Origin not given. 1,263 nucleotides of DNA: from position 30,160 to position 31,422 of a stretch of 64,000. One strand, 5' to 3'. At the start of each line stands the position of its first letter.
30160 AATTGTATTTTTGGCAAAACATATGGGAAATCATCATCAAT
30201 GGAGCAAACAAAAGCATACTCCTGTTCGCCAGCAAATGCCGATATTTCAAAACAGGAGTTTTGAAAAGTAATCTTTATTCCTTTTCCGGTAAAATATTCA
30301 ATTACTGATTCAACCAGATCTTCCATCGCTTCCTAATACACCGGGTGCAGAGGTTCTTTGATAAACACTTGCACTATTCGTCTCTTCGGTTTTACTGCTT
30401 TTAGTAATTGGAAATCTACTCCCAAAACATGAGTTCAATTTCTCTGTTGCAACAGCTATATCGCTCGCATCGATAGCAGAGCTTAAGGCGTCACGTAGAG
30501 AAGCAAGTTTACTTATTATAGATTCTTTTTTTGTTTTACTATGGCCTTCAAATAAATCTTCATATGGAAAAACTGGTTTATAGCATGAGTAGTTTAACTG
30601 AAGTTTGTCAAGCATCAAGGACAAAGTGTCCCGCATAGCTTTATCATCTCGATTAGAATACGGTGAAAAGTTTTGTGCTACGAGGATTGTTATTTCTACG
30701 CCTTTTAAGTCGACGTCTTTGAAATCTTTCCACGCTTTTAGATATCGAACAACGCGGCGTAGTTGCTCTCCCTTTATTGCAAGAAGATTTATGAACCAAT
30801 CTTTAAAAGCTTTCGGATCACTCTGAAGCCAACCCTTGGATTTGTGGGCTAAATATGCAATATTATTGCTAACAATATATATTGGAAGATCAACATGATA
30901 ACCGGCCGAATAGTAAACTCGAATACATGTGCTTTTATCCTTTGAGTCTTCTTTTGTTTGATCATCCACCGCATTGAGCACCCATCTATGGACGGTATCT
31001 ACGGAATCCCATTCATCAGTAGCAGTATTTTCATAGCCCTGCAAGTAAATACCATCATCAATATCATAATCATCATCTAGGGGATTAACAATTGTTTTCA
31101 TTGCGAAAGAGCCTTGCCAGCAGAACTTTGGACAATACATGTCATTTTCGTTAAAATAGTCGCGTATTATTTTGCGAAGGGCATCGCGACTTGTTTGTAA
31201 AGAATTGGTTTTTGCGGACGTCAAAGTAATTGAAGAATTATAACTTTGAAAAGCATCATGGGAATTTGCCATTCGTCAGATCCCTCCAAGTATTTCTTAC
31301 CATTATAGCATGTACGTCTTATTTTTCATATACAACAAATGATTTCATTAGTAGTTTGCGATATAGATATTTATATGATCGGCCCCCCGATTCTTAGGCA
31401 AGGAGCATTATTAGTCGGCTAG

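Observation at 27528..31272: Compact four-gene type II CBASS anti-phage operon (CD-NTase, Cap2, Cap3, 2TM effector) on foreign AT-rich DNA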

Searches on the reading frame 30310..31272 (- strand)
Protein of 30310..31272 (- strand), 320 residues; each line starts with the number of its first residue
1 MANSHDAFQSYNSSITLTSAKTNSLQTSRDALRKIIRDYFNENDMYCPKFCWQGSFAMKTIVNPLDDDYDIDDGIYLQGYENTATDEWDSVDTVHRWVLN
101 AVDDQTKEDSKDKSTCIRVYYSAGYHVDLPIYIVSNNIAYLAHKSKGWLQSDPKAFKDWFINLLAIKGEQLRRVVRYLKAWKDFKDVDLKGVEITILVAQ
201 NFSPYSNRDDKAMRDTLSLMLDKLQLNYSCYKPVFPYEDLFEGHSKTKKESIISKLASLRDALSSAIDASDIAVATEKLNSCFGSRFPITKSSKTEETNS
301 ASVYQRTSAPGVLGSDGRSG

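Call 3: search_protein_families(library=pfam, proteins=[window:30310-31272:-], max_evalue=0.01)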
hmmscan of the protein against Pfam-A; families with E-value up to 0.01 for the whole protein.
window:30310-31272:- (320 aa): 3 families
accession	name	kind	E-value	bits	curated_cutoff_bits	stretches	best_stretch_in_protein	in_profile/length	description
PF21654.3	DncV-like_NTFase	-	3.5e-24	86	24.9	1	48-132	1-90/90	Cyclic GMP-AMP synthase DncV-like, nucleotidyltransferase domain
PF18144.7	SMODS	-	6.4e-13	49.7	26.5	1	5-161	4-161/164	Second Messenger Oligonucleotide or Dinucleotide Synthetase domain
PF21713.2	DncV_C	-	1.9e-10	41.2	28.4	1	168-288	1-127/135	Cyclic GMP-AMP synthase, C-terminal domain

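Call 4: search_protein_families(library=padloc, proteins=[window:30310-31272:-], max_evalue=0.01)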
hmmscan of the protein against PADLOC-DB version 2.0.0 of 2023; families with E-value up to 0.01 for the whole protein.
window:30310-31272:- (320 aa): 36 families (the best 25 are shown)
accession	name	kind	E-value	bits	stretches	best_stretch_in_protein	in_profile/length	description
PDLC00774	Cyclase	-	1.4e-108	360.8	1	1-304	1-302/316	oligonucleotide-cyclase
PDLC00795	Cyclase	-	7.7e-62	207.3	1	1-305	1-335/340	oligonucleotide-cyclase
PDLC00768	Cyclase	-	3.3e-50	169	2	137-303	195-361/380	oligonucleotide-cyclase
PDLC00783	Cyclase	-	4.2e-50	168.7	1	2-302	2-324/349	oligonucleotide-cyclase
PDLC00824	Cyclase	-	3.5e-49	165.9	1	7-302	14-330/466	oligonucleotide-cyclase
PDLC00781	Cyclase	-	2.9e-43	146.4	2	140-298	195-354/380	oligonucleotide-cyclase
PDLC00775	Cyclase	-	5.8e-43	145.5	2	140-307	204-374/389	oligonucleotide-cyclase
PDLC00806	Cyclase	-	6.9e-39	131.7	2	140-291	208-364/396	oligonucleotide-cyclase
PDLC00778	Cyclase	-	4.4e-35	119.4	1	10-272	11-279/455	oligonucleotide-cyclase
PDLC00782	Cyclase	-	2.2e-28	97.5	2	141-292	225-382/417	oligonucleotide-cyclase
PDLC00799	Cyclase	-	2.6e-28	96.8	1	4-273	4-293/449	oligonucleotide-cyclase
PDLC00796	Cyclase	-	1.5e-25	88.4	1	4-306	3-303/432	oligonucleotide-cyclase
PDLC00823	Cyclase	-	7.6e-25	86.1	1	5-288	6-282/285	oligonucleotide-cyclase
PDLC00798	Cyclase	-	5.8e-24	83.2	1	6-293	5-301/344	oligonucleotide-cyclase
PDLC00787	Cyclase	-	8.7e-24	82.5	1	7-304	6-318/333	oligonucleotide-cyclase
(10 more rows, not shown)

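Call 5: search_protein_families(library=ncbifam, proteins=[window:30310-31272:-], max_evalue=0.01)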
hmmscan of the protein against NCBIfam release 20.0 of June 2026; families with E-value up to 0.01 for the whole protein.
window:30310-31272:- (320 aa): 3 families
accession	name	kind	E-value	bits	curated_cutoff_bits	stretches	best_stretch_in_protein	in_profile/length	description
NF041078.1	cGAS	equivalog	1.1e-69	235.2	150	2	138-288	188-339/339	CBASS cGAMP synthase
NF041116.1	CBASS_cyclase_a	equivalog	1.9e-15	56.8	200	1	5-207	1-216/317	CBASS oligonucleotide cyclase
NF041117.1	CBASS_cyclase_b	equivalog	4.7e-09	36.2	200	1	8-204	1-191/275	CBASS oligonucleotide cyclase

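Call 8: search_solved_structures(query=window:30310-31272:-, max_evalue=0.001, show_alignments=2)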
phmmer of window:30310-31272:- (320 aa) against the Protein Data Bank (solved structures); distinct sequences matched with E-value up to 0.001: 12.
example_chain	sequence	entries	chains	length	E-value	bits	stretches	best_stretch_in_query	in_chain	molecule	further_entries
7ljo_A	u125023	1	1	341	1.4e-41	146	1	1-294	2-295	CD-NTase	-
8ysn_A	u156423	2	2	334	2.6e-27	99.1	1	9-296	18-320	Nucleotidyltransferase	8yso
8ysc_A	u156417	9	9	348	1.7e-25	93.1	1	9-296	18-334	Nucleotidyltransferase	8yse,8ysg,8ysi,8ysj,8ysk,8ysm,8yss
8ysd_A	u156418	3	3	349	1.8e-25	93.1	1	9-296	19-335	Nucleotidyltransferase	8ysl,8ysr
4u0n_A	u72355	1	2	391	4.4e-18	68.8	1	41-287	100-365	Cyclic AMP-GMP synthase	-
4txy_A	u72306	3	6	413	3.9e-16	62.4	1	140-287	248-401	Cyclic AMP-GMP synthase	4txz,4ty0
4u03_A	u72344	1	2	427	4.4e-16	62.2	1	140-287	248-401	Cyclic AMP-GMP synthase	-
4xj1_A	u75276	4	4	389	4.9e-16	62.1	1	141-287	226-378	Cyclic AMP-GMP synthase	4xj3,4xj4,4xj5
4u0m_A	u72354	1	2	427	1.5e-15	60.5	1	140-287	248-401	Cyclic AMP-GMP synthase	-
5go3_A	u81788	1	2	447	8e-15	58.1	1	140-288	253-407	Cyclic GMP-AMP synthase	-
4u0l_A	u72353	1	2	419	3.3e-14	56.1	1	140-287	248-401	Cyclic AMP-GMP synthase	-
4xj6_A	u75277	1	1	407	6.4e-12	48.5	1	142-287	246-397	VC0179-like protein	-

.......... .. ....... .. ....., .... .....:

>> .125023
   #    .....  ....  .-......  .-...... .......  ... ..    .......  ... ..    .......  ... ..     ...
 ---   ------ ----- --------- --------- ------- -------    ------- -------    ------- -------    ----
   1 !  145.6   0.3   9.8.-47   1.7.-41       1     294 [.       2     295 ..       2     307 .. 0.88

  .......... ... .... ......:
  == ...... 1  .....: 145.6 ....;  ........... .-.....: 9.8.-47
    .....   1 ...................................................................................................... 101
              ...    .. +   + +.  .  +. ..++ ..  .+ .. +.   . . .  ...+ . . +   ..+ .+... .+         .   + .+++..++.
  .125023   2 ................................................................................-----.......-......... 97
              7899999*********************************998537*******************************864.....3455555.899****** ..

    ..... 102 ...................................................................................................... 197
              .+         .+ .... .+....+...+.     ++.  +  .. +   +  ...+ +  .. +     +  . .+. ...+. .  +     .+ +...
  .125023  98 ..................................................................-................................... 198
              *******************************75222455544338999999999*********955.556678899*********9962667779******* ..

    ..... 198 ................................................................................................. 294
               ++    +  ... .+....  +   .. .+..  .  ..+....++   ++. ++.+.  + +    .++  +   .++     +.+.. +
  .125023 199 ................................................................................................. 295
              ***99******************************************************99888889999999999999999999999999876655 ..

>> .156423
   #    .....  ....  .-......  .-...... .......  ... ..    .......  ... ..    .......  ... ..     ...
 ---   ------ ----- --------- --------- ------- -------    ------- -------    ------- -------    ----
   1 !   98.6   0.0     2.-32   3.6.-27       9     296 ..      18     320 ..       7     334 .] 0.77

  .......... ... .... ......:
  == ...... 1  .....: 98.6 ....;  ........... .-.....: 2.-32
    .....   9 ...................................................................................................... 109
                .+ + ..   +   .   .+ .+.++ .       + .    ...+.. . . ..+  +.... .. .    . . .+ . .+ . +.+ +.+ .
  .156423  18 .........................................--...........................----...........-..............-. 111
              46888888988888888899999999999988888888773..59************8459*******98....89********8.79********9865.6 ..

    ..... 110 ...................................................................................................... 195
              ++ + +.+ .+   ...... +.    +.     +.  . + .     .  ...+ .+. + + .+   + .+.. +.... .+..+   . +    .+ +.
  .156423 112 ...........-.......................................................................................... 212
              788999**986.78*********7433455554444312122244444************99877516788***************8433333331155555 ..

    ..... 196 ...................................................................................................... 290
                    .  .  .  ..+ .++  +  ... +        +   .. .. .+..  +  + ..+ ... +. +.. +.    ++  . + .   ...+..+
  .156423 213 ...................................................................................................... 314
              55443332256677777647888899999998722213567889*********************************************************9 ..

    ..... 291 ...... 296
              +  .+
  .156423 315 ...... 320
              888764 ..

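Call 15: find_homologous_proteins(query=window:30310-31272:-, max_evalue=1e-10)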
Query window:30310-31272:- (320 aa): 600 proteins with E <= 1e-10 among 1536 candidates; the best 120 are listed.
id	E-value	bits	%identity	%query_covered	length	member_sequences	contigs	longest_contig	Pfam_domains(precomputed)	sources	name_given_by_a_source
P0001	6.5e-208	707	97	100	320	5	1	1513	PF21713.3,PF18144.8,PF21654.4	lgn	-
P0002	1.8e-202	689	94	100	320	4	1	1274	PF21713.3,PF18144.8,PF21654.4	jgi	-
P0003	1.3e-186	637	88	100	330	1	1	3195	PF21713.3,PF18144.8,PF21654.4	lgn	-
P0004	3.7e-176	603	81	100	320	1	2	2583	PF21713.3,PF18144.8,PF21654.4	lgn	-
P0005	3.3e-170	583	79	100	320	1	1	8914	PF21713.3,PF18144.8,PF21654.4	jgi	jgi:hypothetical protein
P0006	2.1e-161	554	76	100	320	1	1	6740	PF21713.3,PF18144.8,PF21654.4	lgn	-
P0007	2.8e-118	413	58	100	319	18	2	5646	PF21713.3,PF18144.8,PF21654.4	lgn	-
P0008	1.3e-116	407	58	100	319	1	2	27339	PF21713.3,PF18144.8,PF21654.4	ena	-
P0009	1.8e-116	407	58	100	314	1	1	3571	PF21713.3,PF18144.8,PF21654.4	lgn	-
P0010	3.2e-115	403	56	100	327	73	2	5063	PF18144.8,PF21654.4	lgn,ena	-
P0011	1.3e-114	401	56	100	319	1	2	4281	PF18144.8,PF21654.4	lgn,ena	-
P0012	1.5e-114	400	56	100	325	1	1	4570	PF21713.3,PF18144.8,PF21654.4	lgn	-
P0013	3.4e-114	399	56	100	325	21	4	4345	PF21713.3,PF18144.8,PF21654.4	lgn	-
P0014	3.8e-114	399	56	100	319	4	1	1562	PF18144.8,PF21654.4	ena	-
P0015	1.9e-113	397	56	100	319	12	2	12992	PF21713.3,PF18144.8,PF21654.4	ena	-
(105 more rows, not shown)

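Call 16: find_encoding_contigs(protein=window:30310-31272:-, flank=10000, max_places=8)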
Protein window:30310-31272:- (320 aa): no gene with exactly this product is on record in the collection.

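Call 28: list_cluster_members(proteins=[window:30310-31272:-, window:28668-30326:-, window:28193-28675:-, window:27528-28187:-, window:32300-33418:+, window:22555-23637:+, window:25050-25871:+, window:25960-26757:-, window:19475-20875:+, window:24358-24774:+])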
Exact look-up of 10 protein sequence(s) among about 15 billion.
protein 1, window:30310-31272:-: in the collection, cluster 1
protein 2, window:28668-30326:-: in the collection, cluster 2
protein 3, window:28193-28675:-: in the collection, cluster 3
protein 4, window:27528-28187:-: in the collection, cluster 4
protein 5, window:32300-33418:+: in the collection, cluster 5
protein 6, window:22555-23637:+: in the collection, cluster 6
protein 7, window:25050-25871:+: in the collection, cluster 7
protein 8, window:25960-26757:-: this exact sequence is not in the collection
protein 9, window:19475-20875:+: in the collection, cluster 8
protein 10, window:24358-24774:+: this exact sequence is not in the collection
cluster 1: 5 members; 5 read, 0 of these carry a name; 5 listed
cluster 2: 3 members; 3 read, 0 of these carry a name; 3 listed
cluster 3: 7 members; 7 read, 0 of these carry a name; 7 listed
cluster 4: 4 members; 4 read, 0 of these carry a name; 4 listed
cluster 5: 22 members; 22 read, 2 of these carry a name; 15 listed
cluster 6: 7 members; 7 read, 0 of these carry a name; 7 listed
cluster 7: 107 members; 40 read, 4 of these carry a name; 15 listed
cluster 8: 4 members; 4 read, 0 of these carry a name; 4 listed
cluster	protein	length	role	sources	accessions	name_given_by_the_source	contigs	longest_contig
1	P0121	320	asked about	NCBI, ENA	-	-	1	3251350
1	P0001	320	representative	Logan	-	-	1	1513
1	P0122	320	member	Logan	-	-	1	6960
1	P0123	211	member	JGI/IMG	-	-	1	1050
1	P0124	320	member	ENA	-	-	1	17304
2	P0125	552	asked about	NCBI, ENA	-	-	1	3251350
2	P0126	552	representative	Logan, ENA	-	-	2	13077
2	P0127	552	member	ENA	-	-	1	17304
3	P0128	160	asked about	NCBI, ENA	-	-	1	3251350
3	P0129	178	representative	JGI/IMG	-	-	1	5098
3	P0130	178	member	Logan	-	-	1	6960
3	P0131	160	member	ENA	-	-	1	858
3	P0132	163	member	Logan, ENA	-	-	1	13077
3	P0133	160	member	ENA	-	-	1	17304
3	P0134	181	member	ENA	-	-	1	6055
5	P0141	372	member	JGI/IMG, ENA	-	multiple sugar transport system ATP-binding protein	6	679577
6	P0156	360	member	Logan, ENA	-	-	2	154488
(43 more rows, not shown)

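Call 30: find_related_loci(query=A1, collection=genome_contigs, flank=8000)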
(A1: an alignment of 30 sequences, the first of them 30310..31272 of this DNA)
Query A1 (320 aa) in genome_contigs; peptide patterns used: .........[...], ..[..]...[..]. (x = any residue, [..] = any of these).
508 stretches matched a pattern; 417 encode a relative of the query (tblastn E <= 1e-3); the best 80 are kept; 80 distinct loci.
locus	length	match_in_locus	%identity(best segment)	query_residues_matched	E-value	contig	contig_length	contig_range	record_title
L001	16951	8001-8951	56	1-320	4e-117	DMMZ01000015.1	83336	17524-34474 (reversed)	MAG TPA_asm: Clostridiales bacterium isolate UBA12491 contig_29205, whole genome shotgun sequence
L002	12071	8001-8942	52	1-320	2e-115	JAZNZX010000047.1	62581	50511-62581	MAG: Candidatus Fimenecus sp. isolate T1900044765_TS20190231.MAGScoT_cleanbin_000013 SGB_2408_k141_1781925, whole genome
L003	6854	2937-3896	52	1-320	5e-113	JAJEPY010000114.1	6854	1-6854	Hominicoprocola fusiformis strain CLA-AA-H269 NODE_114_length_6854_cov_25.776302, whole genome shotgun sequence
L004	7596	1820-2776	51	1-320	4e-112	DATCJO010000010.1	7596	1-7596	MAG TPA_asm: Tissierellaceae bacterium isolate SMAG_U7072 k141_84672, whole genome shotgun sequence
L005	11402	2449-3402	53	1-320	8e-112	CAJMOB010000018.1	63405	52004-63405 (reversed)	TPA_asm: uncultured bacterium isolate ERR1430482-bin.12 genome assembly, contig: NODE_255_length_63405_cov_8.392991, who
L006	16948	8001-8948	55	1-319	1e-111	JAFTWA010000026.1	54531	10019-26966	MAG: Tyzzerella sp. isolate RGIG4201 Roe_deer_Colon-3__c4622, whole genome shotgun sequence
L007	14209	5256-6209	52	1-320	3e-110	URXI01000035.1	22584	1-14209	uncultured Eubacterium sp. isolate UMGS1437 genome assembly, contig: NODE_391_length_22584_cov_3.029828, whole genome sh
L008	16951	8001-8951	50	1-320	9e-105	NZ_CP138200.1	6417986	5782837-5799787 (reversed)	Wukongibacter sp. M2B1 chromosome, complete genome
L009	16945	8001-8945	52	1-320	5e-105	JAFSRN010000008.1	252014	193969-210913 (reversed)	MAG: Eubacterium sp. isolate RGIG3408 Goat_Reticulum.Co__c1064537, whole genome shotgun sequence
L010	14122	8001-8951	49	1-320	1e-104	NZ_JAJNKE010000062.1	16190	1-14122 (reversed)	Clostridium guangxiense strain WZ_1 scaffold62, whole genome shotgun sequence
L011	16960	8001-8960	47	1-320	5e-95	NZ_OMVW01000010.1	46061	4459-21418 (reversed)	Uncultured Dialister sp. isolate RUG005, whole genome shotgun sequence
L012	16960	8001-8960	53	1-320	1e-112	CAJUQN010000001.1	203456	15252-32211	MAG TPA_asm: uncultured Oscillospiraceae bacterium isolate MGBC162871 genome assembly, contig: MGBC162871.1, whole genom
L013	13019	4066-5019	46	1-320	2e-91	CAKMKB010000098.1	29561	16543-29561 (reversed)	uncultured Clostridia bacterium isolate OKU11 genome assembly, contig: MEGAHIT_co_assembly_000000012569, whole genome sh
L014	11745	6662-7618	45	1-315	5e-88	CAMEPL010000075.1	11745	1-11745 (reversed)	MAG: uncultured Clostridium sp. isolate SRR11489768_bin.1_metaWRAP_v1.3_MAG genome assembly, contig: ERZ11466775.458, wh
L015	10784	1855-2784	55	3-320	8e-112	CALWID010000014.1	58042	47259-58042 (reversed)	MAG: uncultured Eubacterium sp. isolate BRZ_GK__bin9 genome assembly, contig: BRZ_GK__NODE_562_length_58042_cov_7.184767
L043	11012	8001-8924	42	1-287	6e-71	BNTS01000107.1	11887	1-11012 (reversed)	Bacteroidia bacterium MS495-74 DNA, sequence107, whole genome shotgun sequence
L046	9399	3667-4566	44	1-299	4e-70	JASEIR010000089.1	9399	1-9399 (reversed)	MAG: Actinomycetota bacterium isolate Yes71-11 NODE_89_length_9399_cov_4.089148, whole genome shotgun sequence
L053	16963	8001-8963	39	1-310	1e-68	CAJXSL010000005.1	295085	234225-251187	MAG TPA_asm: uncultured Desulfobacteraceae bacterium isolate SRR6201696_bin.17_MetaBAT_v2.12.1_MAG genome assembly, cont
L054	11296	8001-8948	43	1-301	2e-67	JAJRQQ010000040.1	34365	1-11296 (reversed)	MAG: Bacteroidetes bacterium isolate Dive100_bin10.72 k141_278351, whole genome shotgun sequence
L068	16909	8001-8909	43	1-296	6e-64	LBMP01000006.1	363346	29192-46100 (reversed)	Desulfocarbo indianensis strain SCBM scaffold6.1, whole genome shotgun sequence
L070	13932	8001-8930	38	1-310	4e-63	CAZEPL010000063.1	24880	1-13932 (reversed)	MAG TPA_asm: uncultured Spirochaetaceae bacterium isolate binchicken_co228_579 genome assembly, contig: NODE_2626_length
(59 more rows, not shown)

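Call 37: find_encoding_contigs(protein=P0141, flank=10000, max_places=4)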
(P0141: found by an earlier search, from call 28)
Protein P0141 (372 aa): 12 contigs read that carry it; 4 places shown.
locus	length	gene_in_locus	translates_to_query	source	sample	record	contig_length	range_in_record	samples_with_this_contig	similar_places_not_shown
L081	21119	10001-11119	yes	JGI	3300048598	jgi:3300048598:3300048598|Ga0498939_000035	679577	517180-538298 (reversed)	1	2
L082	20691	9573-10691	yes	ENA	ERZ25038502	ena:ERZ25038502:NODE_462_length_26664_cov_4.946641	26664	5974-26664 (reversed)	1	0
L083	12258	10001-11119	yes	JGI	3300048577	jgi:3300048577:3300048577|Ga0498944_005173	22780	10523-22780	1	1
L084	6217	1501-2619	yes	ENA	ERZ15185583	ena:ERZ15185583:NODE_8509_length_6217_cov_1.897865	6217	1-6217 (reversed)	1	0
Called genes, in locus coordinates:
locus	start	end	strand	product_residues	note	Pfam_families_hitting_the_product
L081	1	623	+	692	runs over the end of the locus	PF05895:DUF859, PF21939:Gp10_C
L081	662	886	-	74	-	-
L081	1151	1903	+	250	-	PF01471:PG_binding_1, PF00877:NLPC_P60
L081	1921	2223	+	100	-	-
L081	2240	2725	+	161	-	-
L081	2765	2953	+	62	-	-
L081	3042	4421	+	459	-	PF14659:Phage_int_SAM_3, PF00589:Phage_integrase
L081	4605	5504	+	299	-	PF00989:PAS (weak), PF13188:PAS_8 (weak), PF13426:PAS_9, PF00990:GGDEF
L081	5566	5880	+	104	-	-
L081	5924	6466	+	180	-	PF01814:Hemerythrin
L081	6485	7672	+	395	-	PF00753:Lactamase_B, PF19583:ODP, PF12706:Lactamase_B_2 (weak), PF00258:Flavodoxin_1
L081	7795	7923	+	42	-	-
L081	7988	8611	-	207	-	PF12801:Fer4_5, PF13484:Fer4_16 (faint), PF13237:Fer4_10, PF00037:Fer4 (weak), PF12837:Fer4_6 (weak), PF12838:Fer4_7, PF13187:Fer4_9, PF14697:Fer4_21, +1 more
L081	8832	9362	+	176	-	PF00027:cNMP_binding, PF13545:HTH_Crp_2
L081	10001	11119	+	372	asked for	PF02463:SMC_N (weak), PF00005:ABC_tran, PF17912:OB_MalK, PF08402:TOBE_2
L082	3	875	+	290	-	?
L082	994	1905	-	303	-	-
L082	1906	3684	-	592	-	PF18739:HEPN_Apea (weak)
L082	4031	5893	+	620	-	PF07693:KAP_NTPase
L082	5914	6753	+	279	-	PF28083:QatB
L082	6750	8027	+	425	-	-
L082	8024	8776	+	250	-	PF01026:TatD_DNase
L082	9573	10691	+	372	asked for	PF02463:SMC_N (weak), PF00005:ABC_tran, PF17912:OB_MalK, PF08402:TOBE_2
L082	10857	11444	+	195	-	PF01206:TusA, PF02635:DsrE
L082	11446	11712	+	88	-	PF11823:Se_S_carrier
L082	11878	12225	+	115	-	PF03551:PadR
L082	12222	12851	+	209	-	-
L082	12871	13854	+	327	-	PF13349:DUF4097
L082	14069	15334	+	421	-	PF10509:GalKase_gal_bdg, PF00288:GHMP_kinases_N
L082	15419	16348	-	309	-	PF03547:Mem_trans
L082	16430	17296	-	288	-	PF02574:S-methyl_trans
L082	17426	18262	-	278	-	PF00198:2-oxoacid_dh (weak)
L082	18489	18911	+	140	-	PF13026:DUF3887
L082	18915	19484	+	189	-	PF24741:AlkZ-rel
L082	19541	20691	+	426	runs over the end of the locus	PF03313:SDH_alpha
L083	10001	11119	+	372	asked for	PF02463:SMC_N (weak), PF00005:ABC_tran, PF17912:OB_MalK, PF08402:TOBE_2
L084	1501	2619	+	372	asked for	PF02463:SMC_N (weak), PF00005:ABC_tran, PF17912:OB_MalK, PF08402:TOBE_2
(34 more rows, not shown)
